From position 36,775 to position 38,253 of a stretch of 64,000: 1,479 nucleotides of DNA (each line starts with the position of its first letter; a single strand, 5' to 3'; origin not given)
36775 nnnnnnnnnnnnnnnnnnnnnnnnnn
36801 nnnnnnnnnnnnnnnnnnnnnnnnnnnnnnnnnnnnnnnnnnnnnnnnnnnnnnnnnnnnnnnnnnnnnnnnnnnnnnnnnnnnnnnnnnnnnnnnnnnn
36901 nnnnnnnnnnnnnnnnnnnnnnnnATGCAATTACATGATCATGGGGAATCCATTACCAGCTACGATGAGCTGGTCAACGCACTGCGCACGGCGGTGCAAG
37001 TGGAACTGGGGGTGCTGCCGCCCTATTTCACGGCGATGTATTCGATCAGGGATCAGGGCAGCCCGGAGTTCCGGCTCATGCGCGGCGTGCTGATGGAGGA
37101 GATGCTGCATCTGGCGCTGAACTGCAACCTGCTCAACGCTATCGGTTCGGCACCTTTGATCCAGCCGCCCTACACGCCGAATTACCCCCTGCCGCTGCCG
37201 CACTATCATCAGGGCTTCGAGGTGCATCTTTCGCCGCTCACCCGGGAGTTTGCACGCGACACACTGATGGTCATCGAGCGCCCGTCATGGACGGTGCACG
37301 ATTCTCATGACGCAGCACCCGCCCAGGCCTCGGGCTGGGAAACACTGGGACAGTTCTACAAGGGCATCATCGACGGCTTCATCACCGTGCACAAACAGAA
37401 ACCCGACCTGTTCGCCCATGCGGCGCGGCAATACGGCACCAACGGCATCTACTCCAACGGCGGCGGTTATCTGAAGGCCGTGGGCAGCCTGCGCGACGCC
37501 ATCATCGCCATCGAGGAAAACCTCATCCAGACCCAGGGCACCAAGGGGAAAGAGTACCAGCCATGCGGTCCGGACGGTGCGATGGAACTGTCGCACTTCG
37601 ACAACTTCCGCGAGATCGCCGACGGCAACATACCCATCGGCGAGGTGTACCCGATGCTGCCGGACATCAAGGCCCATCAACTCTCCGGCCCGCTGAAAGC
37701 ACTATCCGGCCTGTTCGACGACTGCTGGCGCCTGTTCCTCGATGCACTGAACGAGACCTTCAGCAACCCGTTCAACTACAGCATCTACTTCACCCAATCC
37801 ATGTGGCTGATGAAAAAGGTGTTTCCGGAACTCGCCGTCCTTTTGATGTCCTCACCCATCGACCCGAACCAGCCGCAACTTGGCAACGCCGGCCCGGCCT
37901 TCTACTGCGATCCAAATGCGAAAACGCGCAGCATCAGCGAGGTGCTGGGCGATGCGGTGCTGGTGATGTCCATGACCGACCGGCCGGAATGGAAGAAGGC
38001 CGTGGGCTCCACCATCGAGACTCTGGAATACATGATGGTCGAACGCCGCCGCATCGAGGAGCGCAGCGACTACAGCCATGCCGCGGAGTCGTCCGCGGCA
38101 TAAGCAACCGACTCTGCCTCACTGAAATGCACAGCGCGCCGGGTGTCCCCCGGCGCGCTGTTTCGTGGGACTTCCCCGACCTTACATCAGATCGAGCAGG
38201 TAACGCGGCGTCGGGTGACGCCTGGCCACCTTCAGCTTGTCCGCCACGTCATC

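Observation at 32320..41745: Uncharacterised cyclic-nucleotide / oxidative-chemistry island bracketed by two OsmC paralogs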

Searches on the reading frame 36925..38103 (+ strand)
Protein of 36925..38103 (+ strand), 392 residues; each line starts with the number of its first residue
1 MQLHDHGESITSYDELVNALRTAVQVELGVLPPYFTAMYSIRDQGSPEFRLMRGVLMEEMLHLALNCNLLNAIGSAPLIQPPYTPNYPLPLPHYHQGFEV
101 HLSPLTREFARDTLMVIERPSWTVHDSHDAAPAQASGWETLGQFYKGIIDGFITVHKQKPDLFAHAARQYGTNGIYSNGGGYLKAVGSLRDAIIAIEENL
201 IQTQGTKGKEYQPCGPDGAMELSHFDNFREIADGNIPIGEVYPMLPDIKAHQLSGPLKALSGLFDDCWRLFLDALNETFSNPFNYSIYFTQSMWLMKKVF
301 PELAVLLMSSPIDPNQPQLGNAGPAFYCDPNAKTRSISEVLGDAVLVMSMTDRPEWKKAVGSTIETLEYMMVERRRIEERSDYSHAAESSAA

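Call 3: search_protein_families(library=pfam, proteins=[window:36925-38103:+], max_evalue=0.01)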
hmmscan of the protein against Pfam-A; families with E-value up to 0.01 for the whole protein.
window:36925-38103:+ (392 aa): 1 family
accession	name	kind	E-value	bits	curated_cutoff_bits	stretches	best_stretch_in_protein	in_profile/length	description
PF12902.13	Ferritin-like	-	1.4e-39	136.7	22.3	1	20-232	1-220/221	Ferritin-like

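Call 6: search_protein_families(library=ncbifam, proteins=[window:36925-38103:+], max_evalue=0.001)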
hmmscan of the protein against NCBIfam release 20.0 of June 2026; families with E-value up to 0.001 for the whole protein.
window:36925-38103:+ (392 aa): 0 families

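Call 7: find_homologous_proteins(query=window:36925-38103:+)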
Query window:36925-38103:+ (392 aa): 36 proteins with E <= 0.001 among 2668 candidates.
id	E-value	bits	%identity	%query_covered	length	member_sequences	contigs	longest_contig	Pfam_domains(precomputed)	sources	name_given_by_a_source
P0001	2.4e-269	911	100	100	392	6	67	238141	PF12902.14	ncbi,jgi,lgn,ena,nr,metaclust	ncbi:MAG: hypothetical protein COS82_10965 [Zetaproteobacteria bacterium CG06_land_8_20_14_3_00_59_5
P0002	1.0e-139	484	56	96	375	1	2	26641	PF12902.14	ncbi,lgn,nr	ncbi:MAG: hypothetical protein EPO42_01795 [Gallionellaceae bacterium]|nr:MAG: hypothetical protein 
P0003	1.0e-87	313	42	95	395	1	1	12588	PF12902.14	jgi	-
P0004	2.5e-44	170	35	81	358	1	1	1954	PF12902.14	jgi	jgi:hypothetical protein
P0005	1.9e-42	164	35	81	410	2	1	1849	PF12902.14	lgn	-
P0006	2.9e-36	143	33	77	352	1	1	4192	PF12902.14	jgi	jgi:hypothetical protein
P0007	4.4e-36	143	34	75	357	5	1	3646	PF12902.14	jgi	jgi:hypothetical protein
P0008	2.6e-35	140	34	81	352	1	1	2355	PF12902.14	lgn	-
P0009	1.5e-34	138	32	85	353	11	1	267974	PF12902.14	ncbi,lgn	ncbi:MAG: ferritin-like domain-containing protein [Acidimicrobiia bacterium]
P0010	5.3e-34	136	32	81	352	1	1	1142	PF12902.14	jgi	jgi:hypothetical protein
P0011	1.3e-33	135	33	81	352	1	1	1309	PF12902.14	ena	-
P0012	3.7e-33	133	33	81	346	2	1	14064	PF12902.14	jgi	jgi:hypothetical protein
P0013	3.3e-32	130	35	66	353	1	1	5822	PF12902.14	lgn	-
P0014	5.5e-32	129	33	88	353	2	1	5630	PF12902.14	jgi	jgi:hypothetical protein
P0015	5.7e-32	129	33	85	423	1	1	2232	PF12902.14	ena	-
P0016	2.1e-31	127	33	82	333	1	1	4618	PF12902.14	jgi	jgi:hypothetical protein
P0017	4.3e-31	126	32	84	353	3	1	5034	PF12902.14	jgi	jgi:hypothetical protein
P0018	1.7e-30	124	34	69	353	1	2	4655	PF12902.14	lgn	-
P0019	3.5e-30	123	33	81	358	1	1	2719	PF12902.14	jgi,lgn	jgi:hypothetical protein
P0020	1.7e-29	121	31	84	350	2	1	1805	PF12902.14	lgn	-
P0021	2.0e-29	121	32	81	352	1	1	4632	PF12902.14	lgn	-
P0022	2.9e-29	120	32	75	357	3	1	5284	PF12902.14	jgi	jgi:hypothetical protein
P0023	4.2e-29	120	31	83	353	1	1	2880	PF12902.14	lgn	-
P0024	4.5e-29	120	32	86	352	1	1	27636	PF12902.14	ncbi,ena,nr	ncbi:MAG TPA: ferritin-like domain-containing protein [Acidimicrobiia bacterium]|nr:ferritin-like do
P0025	7.8e-29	119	32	77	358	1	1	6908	PF12902.14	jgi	jgi:hypothetical protein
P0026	1.4e-28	118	34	75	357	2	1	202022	PF12902.14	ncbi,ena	-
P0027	3.5e-28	117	30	81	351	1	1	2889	PF12902.14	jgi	jgi:hypothetical protein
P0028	5.3e-28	116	32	77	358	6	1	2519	PF12902.14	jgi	jgi:hypothetical protein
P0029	3.5e-26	110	29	81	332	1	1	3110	PF12902.14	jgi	jgi:hypothetical protein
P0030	1.3e-25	108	32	78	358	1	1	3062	PF12902.14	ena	-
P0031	2.3e-25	107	30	75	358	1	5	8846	PF12902.14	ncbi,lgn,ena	-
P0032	1.2e-22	98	31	80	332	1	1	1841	PF12902.14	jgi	-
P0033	7.1e-22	96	27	85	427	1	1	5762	PF12902.14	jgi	jgi:hypothetical protein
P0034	1.8e-21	95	31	82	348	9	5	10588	PF12902.14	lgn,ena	-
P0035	2.2e-7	48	31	56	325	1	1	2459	PF12902.14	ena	-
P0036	1.5e-5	42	27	56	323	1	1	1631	PF12902.14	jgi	-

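Call 8: find_encoding_contigs(protein=P0001, flank=10000, max_places=6)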
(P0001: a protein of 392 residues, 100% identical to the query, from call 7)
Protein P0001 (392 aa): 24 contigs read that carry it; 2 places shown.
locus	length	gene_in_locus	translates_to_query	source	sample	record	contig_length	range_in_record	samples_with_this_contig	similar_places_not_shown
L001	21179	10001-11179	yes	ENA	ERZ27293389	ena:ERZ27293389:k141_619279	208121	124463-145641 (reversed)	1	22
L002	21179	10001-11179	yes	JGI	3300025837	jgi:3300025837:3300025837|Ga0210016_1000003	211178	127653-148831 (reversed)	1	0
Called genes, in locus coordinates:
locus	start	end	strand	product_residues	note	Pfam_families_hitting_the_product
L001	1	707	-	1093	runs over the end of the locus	PF00580:UvrD-helicase, PF01443:Viral_helicase1 (faint), PF13245:AAA_19 (weak), PF13361:UvrD_C, PF13538:UvrD_C_2 (faint), PF12705:PDDEXK_1 (weak)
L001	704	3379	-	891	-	PF12705:PDDEXK_1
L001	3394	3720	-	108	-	-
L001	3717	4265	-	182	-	PF08897:DUF1841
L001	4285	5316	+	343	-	PF01636:APH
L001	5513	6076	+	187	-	PF02566:OsmC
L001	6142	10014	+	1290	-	PF08495:FIST, PF10442:FIST_C, PF01590:GAF (faint), PF00211:Guanylate_cyc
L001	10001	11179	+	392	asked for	PF12902:Ferritin-like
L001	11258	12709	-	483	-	PF01593:Amino_oxidase, PF13450:NAD_binding_8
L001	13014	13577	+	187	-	PF02566:OsmC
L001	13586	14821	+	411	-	PF07992:Pyr_redox_2, PF13738:Pyr_redox_3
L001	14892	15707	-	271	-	PF13230:GATase_4, PF13522:GATase_6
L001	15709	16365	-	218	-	PF05023:Phytochelatin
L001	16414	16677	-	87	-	-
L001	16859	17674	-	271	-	PF00795:CN_hydrolase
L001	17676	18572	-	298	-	PF14505:DUF4438, PF20999:DUF4438_C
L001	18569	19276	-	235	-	PF02390:Methyltransf_4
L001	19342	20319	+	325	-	PF13489:Methyltransf_23, PF08241:Methyltransf_11 (weak), PF08242:Methyltransf_12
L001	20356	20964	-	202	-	PF01300:Sua5_yciO_yrdC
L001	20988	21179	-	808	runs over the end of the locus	PF05170:AsmA, PF05359:DUF748, PF13116:YhdP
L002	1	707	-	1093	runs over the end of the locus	PF00580:UvrD-helicase, PF01443:Viral_helicase1 (faint), PF13245:AAA_19 (weak), PF13361:UvrD_C, PF13538:UvrD_C_2 (faint), PF12705:PDDEXK_1 (weak)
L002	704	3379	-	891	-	PF12705:PDDEXK_1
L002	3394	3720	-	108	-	-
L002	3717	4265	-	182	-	PF08897:DUF1841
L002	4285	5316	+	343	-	PF01636:APH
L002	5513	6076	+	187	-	PF02566:OsmC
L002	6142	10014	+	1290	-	PF08495:FIST, PF10442:FIST_C, PF01590:GAF (faint), PF00211:Guanylate_cyc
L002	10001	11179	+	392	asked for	PF12902:Ferritin-like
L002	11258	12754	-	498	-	PF01593:Amino_oxidase, PF13450:NAD_binding_8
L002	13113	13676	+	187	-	PF02566:OsmC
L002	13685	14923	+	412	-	PF07992:Pyr_redox_2, PF13738:Pyr_redox_3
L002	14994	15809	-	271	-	PF13230:GATase_4, PF13522:GATase_6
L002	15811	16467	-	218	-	PF05023:Phytochelatin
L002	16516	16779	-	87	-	-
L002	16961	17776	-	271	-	PF00795:CN_hydrolase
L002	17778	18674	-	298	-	PF14505:DUF4438, PF20999:DUF4438_C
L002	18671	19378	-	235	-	PF02390:Methyltransf_4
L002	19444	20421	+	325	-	PF13489:Methyltransf_23, PF08241:Methyltransf_11 (weak), PF08242:Methyltransf_12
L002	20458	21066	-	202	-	PF01300:Sua5_yciO_yrdC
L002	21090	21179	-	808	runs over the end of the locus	PF05170:AsmA, PF05359:DUF748, PF13116:YhdP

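Call 9: find_encoding_contigs(protein=P0002, flank=10000, max_places=3)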
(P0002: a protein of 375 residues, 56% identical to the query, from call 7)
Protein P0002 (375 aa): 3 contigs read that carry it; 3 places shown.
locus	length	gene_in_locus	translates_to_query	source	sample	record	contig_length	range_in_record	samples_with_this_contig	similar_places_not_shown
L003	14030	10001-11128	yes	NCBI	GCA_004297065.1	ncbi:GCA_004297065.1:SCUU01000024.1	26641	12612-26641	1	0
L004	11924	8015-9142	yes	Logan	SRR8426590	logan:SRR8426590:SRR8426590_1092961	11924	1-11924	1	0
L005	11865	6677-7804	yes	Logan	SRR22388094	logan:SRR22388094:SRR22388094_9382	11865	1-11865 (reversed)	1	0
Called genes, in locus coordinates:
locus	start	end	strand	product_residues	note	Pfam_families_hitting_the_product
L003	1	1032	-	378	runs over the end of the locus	PF00437:T2SSE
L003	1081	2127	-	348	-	PF00437:T2SSE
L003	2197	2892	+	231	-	PF01168:Ala_racemase_N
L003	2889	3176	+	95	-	PF11731:Cdd1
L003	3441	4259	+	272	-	PF00528:BPD_transp_1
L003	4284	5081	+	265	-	PF00005:ABC_tran, PF13304:AAA_21 (faint)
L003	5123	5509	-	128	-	PF09345:SiaC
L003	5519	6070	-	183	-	PF19788:DUF6272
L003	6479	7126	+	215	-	PF02566:OsmC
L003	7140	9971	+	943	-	PF08495:FIST, PF10442:FIST_C, PF07228:SpoIIE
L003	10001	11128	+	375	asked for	PF12902:Ferritin-like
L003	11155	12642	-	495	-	PF01593:Amino_oxidase, PF13450:NAD_binding_8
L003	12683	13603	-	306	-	PF13487:HD_5, PF01966:HD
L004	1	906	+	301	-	?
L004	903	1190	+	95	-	PF11731:Cdd1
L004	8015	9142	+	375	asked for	PF12902:Ferritin-like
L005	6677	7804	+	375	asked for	PF12902:Ferritin-like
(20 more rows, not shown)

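Call 10: find_encoding_contigs(protein=P0003, flank=10000, max_places=3)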
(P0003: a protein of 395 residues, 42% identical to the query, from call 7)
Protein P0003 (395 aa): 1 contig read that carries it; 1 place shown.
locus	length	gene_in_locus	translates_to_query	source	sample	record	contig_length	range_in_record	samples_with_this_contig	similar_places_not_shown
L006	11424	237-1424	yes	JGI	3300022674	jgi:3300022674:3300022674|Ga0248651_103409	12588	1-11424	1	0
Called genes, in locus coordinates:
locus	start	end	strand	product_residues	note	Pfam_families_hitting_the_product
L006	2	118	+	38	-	?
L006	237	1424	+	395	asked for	PF12902:Ferritin-like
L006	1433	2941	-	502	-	PF01266:DAO (weak), PF13450:NAD_binding_8, PF01593:Amino_oxidase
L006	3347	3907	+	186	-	PF02566:OsmC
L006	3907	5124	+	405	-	PF08495:FIST, PF10442:FIST_C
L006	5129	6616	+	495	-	PF01590:GAF, PF07228:SpoIIE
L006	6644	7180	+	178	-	PF19788:DUF6272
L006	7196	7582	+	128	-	PF09345:SiaC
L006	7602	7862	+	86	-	-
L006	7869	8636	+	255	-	PF00990:GGDEF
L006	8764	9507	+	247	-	PF01066:CDP-OH_P_transf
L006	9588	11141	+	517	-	PF00682:HMGL-like, PF22617:HCS_D2, PF08502:LeuA_dimer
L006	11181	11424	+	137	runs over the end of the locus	-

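Call 14: search_solved_structures(query=window:36925-38103:+, max_evalue=1)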
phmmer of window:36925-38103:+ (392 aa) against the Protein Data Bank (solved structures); distinct sequences matched with E-value up to 1: 2.
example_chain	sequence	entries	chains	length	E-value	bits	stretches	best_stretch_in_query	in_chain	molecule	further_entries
3hl1_A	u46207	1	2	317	1.1e-12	50.7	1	17-280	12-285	Ferritin like protein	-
8frf_A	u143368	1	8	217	0.11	14.5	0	38-79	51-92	RBL7_C2_3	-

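Call 19: find_encoding_contigs(protein=P0009, flank=8000, max_places=2)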
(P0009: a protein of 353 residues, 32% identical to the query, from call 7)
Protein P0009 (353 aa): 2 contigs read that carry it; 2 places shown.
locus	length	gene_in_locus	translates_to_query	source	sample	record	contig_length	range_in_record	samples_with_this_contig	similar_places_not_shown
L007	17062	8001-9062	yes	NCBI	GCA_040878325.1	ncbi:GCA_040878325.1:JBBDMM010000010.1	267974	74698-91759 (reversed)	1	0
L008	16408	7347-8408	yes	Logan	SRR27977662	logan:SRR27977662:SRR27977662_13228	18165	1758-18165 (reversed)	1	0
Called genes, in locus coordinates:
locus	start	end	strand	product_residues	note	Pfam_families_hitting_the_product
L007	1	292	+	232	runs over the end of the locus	PF01551:Peptidase_M23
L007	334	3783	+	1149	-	PF12773:DZR, PF13240:Zn_Ribbon_1, PF24463:DUF7577 (weak), PF00211:Guanylate_cyc, PF13424:TPR_12 (faint), PF13191:AAA_16, PF28559:TPR_SusR (faint)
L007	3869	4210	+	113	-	-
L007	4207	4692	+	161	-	PF10604:Polyketide_cyc2 (weak), PF08327:AHSA1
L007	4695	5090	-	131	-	PF07210:DUF1416 (faint), PF13620:CarboxypepD_reg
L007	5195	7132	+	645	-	-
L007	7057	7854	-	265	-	-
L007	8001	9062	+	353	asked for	PF12902:Ferritin-like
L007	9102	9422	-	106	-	PF02452:PemK_toxin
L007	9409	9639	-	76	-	-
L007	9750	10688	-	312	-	PF02481:DNA_processg_A, PF18306:LDcluster4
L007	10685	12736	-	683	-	PF04851:ResIII, PF00270:DEAD, PF00271:Helicase_C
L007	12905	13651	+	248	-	PF11187:Mbeg1-like (faint), PF26363:Phospholipase-like (faint), PF12697:Abhydrolase_6 (weak), PF01764:Lipase_3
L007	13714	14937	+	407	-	PF00211:Guanylate_cyc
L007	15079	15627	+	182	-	-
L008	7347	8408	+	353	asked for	PF12902:Ferritin-like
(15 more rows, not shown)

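Call 20: find_encoding_contigs(protein=P0026, flank=8000, max_places=2)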
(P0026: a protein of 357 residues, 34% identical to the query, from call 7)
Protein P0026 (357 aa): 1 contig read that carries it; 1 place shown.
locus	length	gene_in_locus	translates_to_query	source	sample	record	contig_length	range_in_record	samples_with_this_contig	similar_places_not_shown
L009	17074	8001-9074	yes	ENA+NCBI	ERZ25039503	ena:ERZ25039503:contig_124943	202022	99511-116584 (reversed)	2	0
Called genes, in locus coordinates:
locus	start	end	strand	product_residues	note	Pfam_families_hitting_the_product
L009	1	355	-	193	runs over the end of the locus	-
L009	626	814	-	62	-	-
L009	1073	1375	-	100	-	-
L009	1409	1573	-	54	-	-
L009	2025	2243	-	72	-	-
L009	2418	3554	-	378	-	-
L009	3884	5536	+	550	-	-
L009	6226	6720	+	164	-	-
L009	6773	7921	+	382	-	-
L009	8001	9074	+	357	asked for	PF12902:Ferritin-like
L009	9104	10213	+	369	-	PF06224:AlkZ-like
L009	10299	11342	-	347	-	PF01408:GFO_IDH_MocA, PF22725:GFO_IDH_MocA_C3, PF02894:GFO_IDH_MocA_C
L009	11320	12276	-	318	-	PF01261:AP_endonuc_2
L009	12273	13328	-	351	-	PF00205:TPP_enzyme_M, PF02775:TPP_enzyme_C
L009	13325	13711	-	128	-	PF00205:TPP_enzyme_M (weak)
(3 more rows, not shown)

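Call 22: find_related_loci(query=A2, collection=genome_contigs, flank=10000)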
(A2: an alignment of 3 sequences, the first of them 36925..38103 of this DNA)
Query A2 (392 aa) in genome_contigs; peptide patterns used: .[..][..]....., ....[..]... (x = any residue, [..] = any of these).
308 stretches matched a pattern; 123 encode a relative of the query (tblastn E <= 1e-3); the best 80 are kept; 80 distinct loci.
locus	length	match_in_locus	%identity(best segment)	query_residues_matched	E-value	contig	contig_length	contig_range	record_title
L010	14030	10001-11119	56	1-376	1e-145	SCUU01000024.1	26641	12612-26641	MAG: Gallionellaceae bacterium isolate GW715_bin.18 GW715_bin.18-25080, whole genome shotgun sequence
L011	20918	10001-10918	31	10-298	5e-32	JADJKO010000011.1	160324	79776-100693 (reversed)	MAG: Flavobacteriales bacterium isolate EsbE_18-Q3-R3-47_BATAC.451 tig00006014-10-1588950, whole genome shotgun sequence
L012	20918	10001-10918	31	10-298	5e-32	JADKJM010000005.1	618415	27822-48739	MAG: Flavobacteriales bacterium isolate Vibo_18-Q3-R45-57_BATAC.153 tig00001551-10-6194950, whole genome shotgun sequenc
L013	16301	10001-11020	30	10-334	1e-31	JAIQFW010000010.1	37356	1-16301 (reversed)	MAG: Terriglobia bacterium isolate SRVP_32 SRVP18_hole-7m-from-trench_1_20cm_scaffold_589, whole genome shotgun sequence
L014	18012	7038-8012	32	18-333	1e-31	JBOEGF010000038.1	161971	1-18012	MAG: Nannocystales bacterium isolate PBSAdel1 PBSA13b_contig_793, whole genome shotgun sequence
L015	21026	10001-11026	32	10-326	8e-31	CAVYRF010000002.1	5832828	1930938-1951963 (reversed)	MAG: uncultured Acidobacteriota bacterium isolate MFD00964.bin.1.74 genome assembly, contig: contig_5274, whole genome s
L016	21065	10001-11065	30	8-326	3e-30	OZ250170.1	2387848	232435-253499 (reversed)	MAG: Nitrosopumilus sp. isolate 8ede36e8-2844-49f4-9dae-05aba3b78c45 genome assembly, chromosome: 1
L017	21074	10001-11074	29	10-326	7e-30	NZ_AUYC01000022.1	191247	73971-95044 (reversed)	Pseudoalteromonas luteoviolacea CPMOR-1 contig_23, whole genome shotgun sequence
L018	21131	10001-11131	27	10-346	2e-29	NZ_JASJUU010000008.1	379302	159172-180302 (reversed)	Pseudoalteromonas umbrosa strain B95 NODE_6_length_379302_cov_21.862403, whole genome shotgun sequence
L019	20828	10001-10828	34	10-279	2e-29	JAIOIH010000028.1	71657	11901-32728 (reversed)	MAG: Flavobacteriales bacterium isolate MAG_25 contig_89979, whole genome shotgun sequence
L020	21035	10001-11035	30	10-326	8e-30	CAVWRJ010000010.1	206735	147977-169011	MAG: uncultured Acidobacteriota bacterium isolate MFD01213.bin.1.234 genome assembly, contig: contig_3307, whole genome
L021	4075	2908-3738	33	20-279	7e-30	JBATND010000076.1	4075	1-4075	MAG: Flavobacteriales bacterium isolate MFD10487_ilm_asm_bin18 k127_206529, whole genome shotgun sequence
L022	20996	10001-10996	32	20-326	3e-29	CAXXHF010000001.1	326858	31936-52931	MAG: Flavobacteriaceae bacterium isolate 65c7f6c6-2e97-46b5-8994-3e36db38eb29 genome assembly, contig: contig_1, whole g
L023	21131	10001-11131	28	10-346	6e-29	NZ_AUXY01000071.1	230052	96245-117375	Pseudoalteromonas luteoviolacea H33-S contig_33, whole genome shotgun sequence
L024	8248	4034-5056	30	8-330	8e-29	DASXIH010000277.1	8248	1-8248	MAG TPA_asm: Thermoanaerobaculia bacterium isolate SMAG_U5216 k141_3928493, whole genome shotgun sequence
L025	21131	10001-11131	27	10-346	3e-28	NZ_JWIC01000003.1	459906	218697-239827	Pseudoalteromonas luteoviolacea strain HI1 scaffold5_2, whole genome shotgun sequence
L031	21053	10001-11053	27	10-326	1e-27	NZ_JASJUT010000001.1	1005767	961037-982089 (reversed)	Pseudoalteromonas obscura strain P94 NODE_1_length_1005767_cov_21.752805, whole genome shotgun sequence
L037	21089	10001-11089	29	10-336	1e-26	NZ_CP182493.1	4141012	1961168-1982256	Catenovulum sp. SX2 chromosome, complete genome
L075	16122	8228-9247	28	15-326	2e-20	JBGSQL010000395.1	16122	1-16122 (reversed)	MAG: Rhodobacter sp. isolate JTS-AC33 k141_3070650, whole genome shotgun sequence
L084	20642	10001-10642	35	7-227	3e-19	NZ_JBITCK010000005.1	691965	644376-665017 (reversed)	Nocardia sp. NPDC051750 NPDC051750_406_C12.ctg-0005, whole genome shotgun sequence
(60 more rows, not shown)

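Call 25: find_related_loci(query=A2, collection=metagenome_contigs, flank=10000)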
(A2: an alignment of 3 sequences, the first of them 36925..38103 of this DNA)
Query A2 (392 aa) in metagenome_contigs; peptide patterns used: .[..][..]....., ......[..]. (x = any residue, [..] = any of these).
472 stretches matched a pattern; 153 encode a relative of the query (tblastn E <= 1e-3); the best 80 are kept; 80 distinct loci.
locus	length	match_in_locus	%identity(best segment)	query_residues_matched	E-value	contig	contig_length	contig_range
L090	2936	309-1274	39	1-326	8e-57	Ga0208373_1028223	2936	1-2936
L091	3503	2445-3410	39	1-326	9e-57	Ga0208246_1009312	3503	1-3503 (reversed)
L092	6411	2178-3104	33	2-253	2e-33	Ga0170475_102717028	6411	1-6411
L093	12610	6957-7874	31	10-298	2e-32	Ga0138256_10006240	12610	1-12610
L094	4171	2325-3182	36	2-281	4e-32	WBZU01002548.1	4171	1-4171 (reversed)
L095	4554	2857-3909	32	3-326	1e-31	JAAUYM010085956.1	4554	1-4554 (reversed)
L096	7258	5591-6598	30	10-330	4e-31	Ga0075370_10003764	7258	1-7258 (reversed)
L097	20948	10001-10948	32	10-271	8e-31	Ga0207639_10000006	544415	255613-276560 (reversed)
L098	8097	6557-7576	30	9-333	9e-30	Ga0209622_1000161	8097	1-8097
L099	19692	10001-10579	38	10-205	1e-29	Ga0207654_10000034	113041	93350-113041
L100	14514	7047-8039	31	10-326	8e-30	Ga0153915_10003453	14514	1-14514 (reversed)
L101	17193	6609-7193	39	10-207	1e-29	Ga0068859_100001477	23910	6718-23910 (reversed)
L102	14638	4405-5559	30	5-356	2e-29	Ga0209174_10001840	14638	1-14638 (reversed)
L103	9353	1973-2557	39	10-207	1e-29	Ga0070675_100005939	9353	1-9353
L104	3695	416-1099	35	9-235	2e-29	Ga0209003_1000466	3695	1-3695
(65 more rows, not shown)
